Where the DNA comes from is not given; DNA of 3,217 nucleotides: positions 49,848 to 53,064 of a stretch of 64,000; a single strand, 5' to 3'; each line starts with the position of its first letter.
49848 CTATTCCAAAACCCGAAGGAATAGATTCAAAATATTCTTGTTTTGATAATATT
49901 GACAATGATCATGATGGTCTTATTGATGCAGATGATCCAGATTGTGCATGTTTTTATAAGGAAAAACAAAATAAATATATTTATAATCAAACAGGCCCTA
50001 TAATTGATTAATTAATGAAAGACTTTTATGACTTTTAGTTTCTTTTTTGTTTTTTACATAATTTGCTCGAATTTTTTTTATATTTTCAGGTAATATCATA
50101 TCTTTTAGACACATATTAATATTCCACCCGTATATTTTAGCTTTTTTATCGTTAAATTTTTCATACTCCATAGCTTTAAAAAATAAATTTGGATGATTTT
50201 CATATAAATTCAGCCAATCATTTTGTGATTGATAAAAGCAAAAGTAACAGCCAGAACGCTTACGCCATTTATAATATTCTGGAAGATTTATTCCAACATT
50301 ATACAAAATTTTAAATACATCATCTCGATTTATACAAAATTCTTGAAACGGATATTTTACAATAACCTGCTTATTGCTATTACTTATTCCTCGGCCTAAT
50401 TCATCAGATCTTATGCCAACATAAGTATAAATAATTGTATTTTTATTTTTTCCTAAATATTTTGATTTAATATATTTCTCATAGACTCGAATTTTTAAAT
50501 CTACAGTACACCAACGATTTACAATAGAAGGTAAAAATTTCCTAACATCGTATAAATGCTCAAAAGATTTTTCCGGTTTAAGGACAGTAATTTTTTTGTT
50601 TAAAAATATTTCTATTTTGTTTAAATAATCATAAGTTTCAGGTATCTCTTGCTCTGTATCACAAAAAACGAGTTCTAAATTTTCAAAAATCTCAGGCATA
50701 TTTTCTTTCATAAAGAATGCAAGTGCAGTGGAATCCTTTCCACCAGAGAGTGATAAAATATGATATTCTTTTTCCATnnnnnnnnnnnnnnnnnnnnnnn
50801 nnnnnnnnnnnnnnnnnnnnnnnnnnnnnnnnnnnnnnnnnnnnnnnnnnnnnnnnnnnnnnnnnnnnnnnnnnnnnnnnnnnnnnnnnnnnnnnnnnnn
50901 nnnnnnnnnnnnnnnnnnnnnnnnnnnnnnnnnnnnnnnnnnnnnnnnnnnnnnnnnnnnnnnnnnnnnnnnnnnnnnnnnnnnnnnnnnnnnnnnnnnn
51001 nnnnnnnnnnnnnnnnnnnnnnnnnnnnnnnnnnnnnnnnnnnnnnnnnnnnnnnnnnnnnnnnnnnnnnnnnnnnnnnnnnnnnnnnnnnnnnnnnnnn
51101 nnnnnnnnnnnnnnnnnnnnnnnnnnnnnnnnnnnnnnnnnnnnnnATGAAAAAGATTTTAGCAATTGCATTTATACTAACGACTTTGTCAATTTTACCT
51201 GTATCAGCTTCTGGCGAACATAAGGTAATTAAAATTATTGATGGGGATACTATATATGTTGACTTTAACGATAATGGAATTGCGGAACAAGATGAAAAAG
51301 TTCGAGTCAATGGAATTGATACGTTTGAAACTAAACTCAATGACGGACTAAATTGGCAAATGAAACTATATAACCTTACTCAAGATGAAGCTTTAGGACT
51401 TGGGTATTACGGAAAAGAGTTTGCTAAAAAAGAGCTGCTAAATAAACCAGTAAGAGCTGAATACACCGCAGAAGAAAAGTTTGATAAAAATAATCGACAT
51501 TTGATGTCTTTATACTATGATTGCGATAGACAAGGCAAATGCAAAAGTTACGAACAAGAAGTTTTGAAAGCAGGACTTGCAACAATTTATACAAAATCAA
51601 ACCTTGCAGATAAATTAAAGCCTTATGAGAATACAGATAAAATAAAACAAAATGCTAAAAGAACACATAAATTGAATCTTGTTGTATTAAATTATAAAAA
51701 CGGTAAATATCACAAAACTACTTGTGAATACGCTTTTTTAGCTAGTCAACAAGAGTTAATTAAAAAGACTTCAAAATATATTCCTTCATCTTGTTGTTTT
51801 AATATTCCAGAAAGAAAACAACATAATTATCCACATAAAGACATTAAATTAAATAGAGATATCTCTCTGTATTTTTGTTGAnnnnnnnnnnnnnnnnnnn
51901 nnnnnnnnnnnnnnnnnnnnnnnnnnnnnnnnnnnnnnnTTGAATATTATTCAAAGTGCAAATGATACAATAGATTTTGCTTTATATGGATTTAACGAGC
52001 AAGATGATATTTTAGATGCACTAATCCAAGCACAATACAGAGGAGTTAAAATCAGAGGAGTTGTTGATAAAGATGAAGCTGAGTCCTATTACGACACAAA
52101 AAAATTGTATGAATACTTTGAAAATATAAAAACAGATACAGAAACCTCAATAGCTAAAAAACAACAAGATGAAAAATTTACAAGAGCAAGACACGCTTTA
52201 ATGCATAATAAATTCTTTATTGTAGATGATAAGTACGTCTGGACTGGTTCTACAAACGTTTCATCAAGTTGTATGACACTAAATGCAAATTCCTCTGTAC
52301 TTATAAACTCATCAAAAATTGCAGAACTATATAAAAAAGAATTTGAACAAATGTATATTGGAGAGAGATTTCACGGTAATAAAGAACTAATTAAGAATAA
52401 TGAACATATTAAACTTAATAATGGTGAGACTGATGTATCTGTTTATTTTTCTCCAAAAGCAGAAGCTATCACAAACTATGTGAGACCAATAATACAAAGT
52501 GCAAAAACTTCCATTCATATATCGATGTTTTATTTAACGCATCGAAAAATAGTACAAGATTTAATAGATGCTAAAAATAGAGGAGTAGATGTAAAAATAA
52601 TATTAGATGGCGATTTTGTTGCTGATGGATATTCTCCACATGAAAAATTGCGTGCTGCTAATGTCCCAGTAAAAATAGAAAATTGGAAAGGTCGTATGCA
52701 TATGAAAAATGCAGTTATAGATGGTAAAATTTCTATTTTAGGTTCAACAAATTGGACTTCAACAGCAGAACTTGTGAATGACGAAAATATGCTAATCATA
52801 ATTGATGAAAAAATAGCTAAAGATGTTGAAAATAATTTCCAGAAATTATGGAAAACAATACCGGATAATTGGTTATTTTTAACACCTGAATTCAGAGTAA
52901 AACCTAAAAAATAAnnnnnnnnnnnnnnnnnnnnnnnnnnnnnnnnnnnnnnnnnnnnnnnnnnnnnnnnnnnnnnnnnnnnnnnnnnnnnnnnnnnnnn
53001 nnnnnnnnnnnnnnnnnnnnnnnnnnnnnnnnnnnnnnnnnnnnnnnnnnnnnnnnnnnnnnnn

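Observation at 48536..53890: Tandemly duplicated convergent gene pair: exported HKD/PLD nuclease plus PAPS-reductase-like PP-loop ATPase, with regulatory DNA conserved far better than the genes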

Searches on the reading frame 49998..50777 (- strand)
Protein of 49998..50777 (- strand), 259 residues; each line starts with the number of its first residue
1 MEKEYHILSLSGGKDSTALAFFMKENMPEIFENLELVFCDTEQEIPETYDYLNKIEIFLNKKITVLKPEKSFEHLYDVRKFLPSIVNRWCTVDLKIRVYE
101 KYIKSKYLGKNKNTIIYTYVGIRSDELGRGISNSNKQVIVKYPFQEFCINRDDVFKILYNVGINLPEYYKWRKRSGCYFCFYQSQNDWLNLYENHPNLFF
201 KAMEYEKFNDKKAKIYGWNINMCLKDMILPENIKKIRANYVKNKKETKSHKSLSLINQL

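Call 6: search_protein_families(library=pfam, proteins=[window:49998-50777:-], max_evalue=0.01)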
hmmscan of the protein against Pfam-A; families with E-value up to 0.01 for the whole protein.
window:49998-50777:- (259 aa): 1 family
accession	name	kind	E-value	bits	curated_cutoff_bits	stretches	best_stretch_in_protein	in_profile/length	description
PF01507.26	PAPS_reduct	-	5.3e-10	40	22.5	1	7-126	3-112/175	Phosphoadenosine phosphosulfate reductase domain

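Call 8: search_protein_families(library=padloc, proteins=[window:49998-50777:-], max_evalue=0.01)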
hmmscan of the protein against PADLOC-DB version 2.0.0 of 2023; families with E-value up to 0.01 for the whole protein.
window:49998-50777:- (259 aa): 4 families
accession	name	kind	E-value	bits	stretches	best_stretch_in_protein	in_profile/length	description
PDLC02782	SspD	-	9.7e-84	279.3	1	6-252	2-244/277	SspD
PDLC02510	BrxP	-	1.1e-15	54.9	1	7-195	136-328/779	BrxP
PDLC02661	DndC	-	1.7e-05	22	1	83-150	119-178/468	DndC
PDLC02662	DndC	-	6.6e-05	20.1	1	83-143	123-175/481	DndC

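Call 9: search_protein_families(library=ncbifam, proteins=[window:49998-50777:-], max_evalue=0.01)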
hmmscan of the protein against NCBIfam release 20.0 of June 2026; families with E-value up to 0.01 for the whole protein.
window:49998-50777:- (259 aa): 7 families
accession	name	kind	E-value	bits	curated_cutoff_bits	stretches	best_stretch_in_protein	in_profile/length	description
NF006327.0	PRK08557.1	equivalog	2.4e-14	53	366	1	3-207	180-381/415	hypothetical protein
NF010368.0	PRK13795.1-3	equivalog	7e-12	44.4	588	1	8-240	252-481/635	hypothetical protein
NF006351.0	PRK08576.1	equivalog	1.5e-11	43.6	290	1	7-185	238-406/436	hypothetical protein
NF010367.0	PRK13795.1-2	equivalog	1.4e-10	40.3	456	1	7-246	246-482/584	hypothetical protein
NF010366.0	PRK13795.1-1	equivalog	6.3e-05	21.3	745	1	8-203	271-466/667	hypothetical protein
NF005316.0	PRK06850.1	equivalog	0.0013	17.6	536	0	86-126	129-166/505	hypothetical protein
NF002537.0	PRK02090.1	equivalog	0.0078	15.8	154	0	30-71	63-104/244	phosphoadenylyl-sulfate reductase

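Call 10: search_protein_families(library=phrogs, proteins=[window:49998-50777:-], max_evalue=0.001)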
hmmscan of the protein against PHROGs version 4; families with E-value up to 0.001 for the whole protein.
window:49998-50777:- (259 aa): 5 families
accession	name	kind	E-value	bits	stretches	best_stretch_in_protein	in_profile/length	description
phrog_424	-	moron, auxiliary metabolic gene and host takeover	2.9e-43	149.5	1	2-212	159-371/460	phosphoadenosine phosphosulfate reductase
phrog_15238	-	unknown function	3.4e-11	44.4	1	5-74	13-84/215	-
phrog_2302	-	moron, auxiliary metabolic gene and host takeover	9.3e-11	42.3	1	7-55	31-81/381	phosphoadenosine phosphosulfate reductase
phrog_28782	-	unknown function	5e-07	31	1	113-203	7-91/154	-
phrog_33262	-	moron, auxiliary metabolic gene and host takeover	0.00034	20.2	0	6-64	3-61/495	phosphoadenosine phosphosulfate reductase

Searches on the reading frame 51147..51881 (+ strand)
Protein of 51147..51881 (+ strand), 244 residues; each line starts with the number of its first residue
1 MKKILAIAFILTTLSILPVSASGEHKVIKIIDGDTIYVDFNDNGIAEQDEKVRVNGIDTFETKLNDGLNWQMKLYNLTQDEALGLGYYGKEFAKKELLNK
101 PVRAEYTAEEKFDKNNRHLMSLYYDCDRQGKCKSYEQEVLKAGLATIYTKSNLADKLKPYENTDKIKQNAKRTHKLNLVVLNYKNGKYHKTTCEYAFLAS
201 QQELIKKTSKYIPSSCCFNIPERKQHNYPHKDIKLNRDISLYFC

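Call 6: search_protein_families(library=pfam, proteins=[window:51147-51881:+], max_evalue=0.01)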
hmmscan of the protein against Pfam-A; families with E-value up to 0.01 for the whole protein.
window:51147-51881:+ (244 aa): 1 family
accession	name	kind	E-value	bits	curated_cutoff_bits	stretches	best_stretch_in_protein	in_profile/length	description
PF00565.23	SNase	-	2.3e-07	31.6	21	1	51-173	1-100/107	Staphylococcal nuclease homologue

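Call 8: search_protein_families(library=padloc, proteins=[window:51147-51881:+], max_evalue=0.01)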
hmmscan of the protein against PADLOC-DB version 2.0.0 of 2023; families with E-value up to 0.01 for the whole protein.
window:51147-51881:+ (244 aa): 1 family
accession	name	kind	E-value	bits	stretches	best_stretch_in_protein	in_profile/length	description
PDLC01096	C3a212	-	0.00023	18.4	1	19-62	42-80/279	SNc+LTD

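Call 9: search_protein_families(library=ncbifam, proteins=[window:51147-51881:+], max_evalue=0.01)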
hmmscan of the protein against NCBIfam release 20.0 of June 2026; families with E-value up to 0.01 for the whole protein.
window:51147-51881:+ (244 aa): 2 families
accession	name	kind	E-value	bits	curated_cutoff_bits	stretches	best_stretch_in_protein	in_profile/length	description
NF047969.1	CaNuclEcnA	equivalog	1.6e-12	47.7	180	1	25-166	7-142/151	calcium-activated nuclease EcnA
NF047694.1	TnucaseNucIStaph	equivalog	5.5e-06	26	250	1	25-172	47-168/175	thermonuclease NucI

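Call 10: search_protein_families(library=phrogs, proteins=[window:51147-51881:+], max_evalue=0.001)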
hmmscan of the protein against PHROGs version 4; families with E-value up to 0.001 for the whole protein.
window:51147-51881:+ (244 aa): 1 family
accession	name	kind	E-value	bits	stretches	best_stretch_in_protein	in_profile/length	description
phrog_452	-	DNA, RNA and nucleotide metabolism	0.00014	22.7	1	26-152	72-181/201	endonuclease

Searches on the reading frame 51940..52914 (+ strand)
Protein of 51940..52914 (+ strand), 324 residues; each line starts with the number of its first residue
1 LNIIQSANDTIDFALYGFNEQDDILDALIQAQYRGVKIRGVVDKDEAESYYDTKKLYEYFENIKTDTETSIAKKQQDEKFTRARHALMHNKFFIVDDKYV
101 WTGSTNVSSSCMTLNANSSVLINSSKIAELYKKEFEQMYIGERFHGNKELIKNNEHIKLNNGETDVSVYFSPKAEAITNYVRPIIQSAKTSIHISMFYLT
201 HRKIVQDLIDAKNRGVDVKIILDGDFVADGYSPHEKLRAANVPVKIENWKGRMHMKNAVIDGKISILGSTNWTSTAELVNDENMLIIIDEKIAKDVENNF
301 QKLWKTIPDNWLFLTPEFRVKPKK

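Call 6: search_protein_families(library=pfam, proteins=[window:51940-52914:+], max_evalue=0.01)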
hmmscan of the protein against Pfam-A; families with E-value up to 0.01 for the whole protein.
window:51940-52914:+ (324 aa): 6 families
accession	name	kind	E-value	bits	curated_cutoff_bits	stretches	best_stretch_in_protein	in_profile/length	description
PF13091.12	PLDc_2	-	5.1e-58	195.1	27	2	184-304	4-132/132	PLD-like domain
PF07894.18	SACK1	-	7.3e-18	65.5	21.4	2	160-304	106-269/274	Scaffolding anchor of CK1 domain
PF00614.28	PLDc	-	4.6e-09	36.3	21.9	2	251-275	3-27/28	Phospholipase D Active site motif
PF11495.14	Regulator_TrmB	-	1.5e-05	24.8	22.2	1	173-305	7-130/233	Archaeal transcriptional regulator TrmB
PF17941.7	PP_kinase_C_1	-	0.00021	21.3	25.7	0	190-304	37-162/167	Polyphosphate kinase C-terminal domain 1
PF13090.12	PP_kinase_C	-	0.00058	19.8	25.8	0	179-224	18-63/172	Polyphosphate kinase C-terminal domain 2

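Call 8: search_protein_families(library=padloc, proteins=[window:51940-52914:+], max_evalue=0.01)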
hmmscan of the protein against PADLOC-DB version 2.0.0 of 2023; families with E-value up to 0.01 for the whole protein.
window:51940-52914:+ (324 aa): 28 families (the best 25 are shown)
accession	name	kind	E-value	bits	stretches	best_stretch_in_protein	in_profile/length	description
PDLC02614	DrmC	-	7.8e-28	95.2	2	176-305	21-152/153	DrmC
PDLC02585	DrmC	-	2.6e-20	71.1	2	183-306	112-247/253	DrmC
PDLC02606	DrmC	-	4.9e-19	66.8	2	2-135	41-170/182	DrmC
PDLC02605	DrmC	-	1.8e-18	65.1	2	4-138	124-259/270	DrmC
PDLC02588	DrmC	-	1.8e-17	61.9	2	1-132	110-237/256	DrmC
PDLC02609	DrmC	-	1e-16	59.6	2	175-305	95-234/241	DrmC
PDLC02597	DrmC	-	9.4e-16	56.4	2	2-132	103-229/242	DrmC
PDLC02607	DrmC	-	5.8e-15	53.3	2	2-127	117-242/265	DrmC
PDLC02612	DrmC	-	3.9e-14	50.7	2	2-139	99-225/235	DrmC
PDLC02589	DrmC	-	1.1e-13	49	2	4-138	119-253/264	DrmC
PDLC03924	MkoC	-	2.3e-13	47.2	2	171-303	987-1132/1136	-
PDLC02602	DrmC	-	5.8e-13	46.6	2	1-138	112-248/381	DrmC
PDLC02587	DrmC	-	1.2e-10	38.8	2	81-138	198-255/267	DrmC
PDLC02595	DrmC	-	2.5e-10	38.5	2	180-302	120-257/269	DrmC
PDLC02608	DrmC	-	4.2e-10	37.7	2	236-303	84-151/162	DrmC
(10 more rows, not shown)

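Call 9: search_protein_families(library=ncbifam, proteins=[window:51940-52914:+], max_evalue=0.01)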
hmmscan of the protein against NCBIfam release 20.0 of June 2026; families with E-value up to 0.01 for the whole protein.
window:51940-52914:+ (324 aa): 12 families
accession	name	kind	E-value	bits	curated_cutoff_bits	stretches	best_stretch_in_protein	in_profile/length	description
NF038319.1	DISARM_DrmC_I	equivalog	2.2e-28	99.4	133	2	176-303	94-234/236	DISARM system phospholipase D-like protein DrmC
NF010492.0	PRK13912.1-3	equivalog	3.8e-26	91.7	297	2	167-304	24-172/178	nuclease NucT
NF010490.0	PRK13912.1-1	equivalog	1e-21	77.6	211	2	167-303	20-155/159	nuclease NucT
NF010493.0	PRK13912.1-4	equivalog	2.2e-20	73.3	351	2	167-303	17-164/171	nuclease NucT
NF010491.0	PRK13912.1-2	equivalog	2.2e-18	66.7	225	2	175-303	36-173/180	nuclease NucT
TIGR04265.1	bac_cardiolipin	equivalog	1.1e-12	47.7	290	1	4-301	138-448/483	cardiolipin synthase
NF008427.0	PRK11263.1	equivalog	1.7e-12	47.2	281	1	23-305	50-341/409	cardiolipin synthase ClsB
NF009107.0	PRK12452.1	equivalog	5.1e-10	38.7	787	1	170-304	338-477/509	cardiolipin synthase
NF041068.1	DpdK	equivalog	3.3e-06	26.8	100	0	73-138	102-166/167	phospholipase D-like domain-containing protein DpdK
NF006946.0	PRK09428.1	equivalog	0.00076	18.5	314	0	56-140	323-408/451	CDP-diacylglycerol--serine O-phosphatidyltransferase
TIGR03705.1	poly_P_kin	equivalog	0.0034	15.9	465.85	0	176-224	509-557/673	polyphosphate kinase 1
NF004839.0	PRK06189.1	equivalog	0.0091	14.7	631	0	147-284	186-326/451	allantoinase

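Call 10: search_protein_families(library=phrogs, proteins=[window:51940-52914:+], max_evalue=0.001)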
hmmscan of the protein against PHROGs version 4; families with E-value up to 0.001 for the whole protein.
window:51940-52914:+ (324 aa): 2 families
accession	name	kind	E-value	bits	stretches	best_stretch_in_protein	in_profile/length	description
phrog_12711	-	unknown function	6.9e-38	131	2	166-304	23-161/162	-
phrog_17878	-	unknown function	9.9e-14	51.9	2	185-289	327-436/483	-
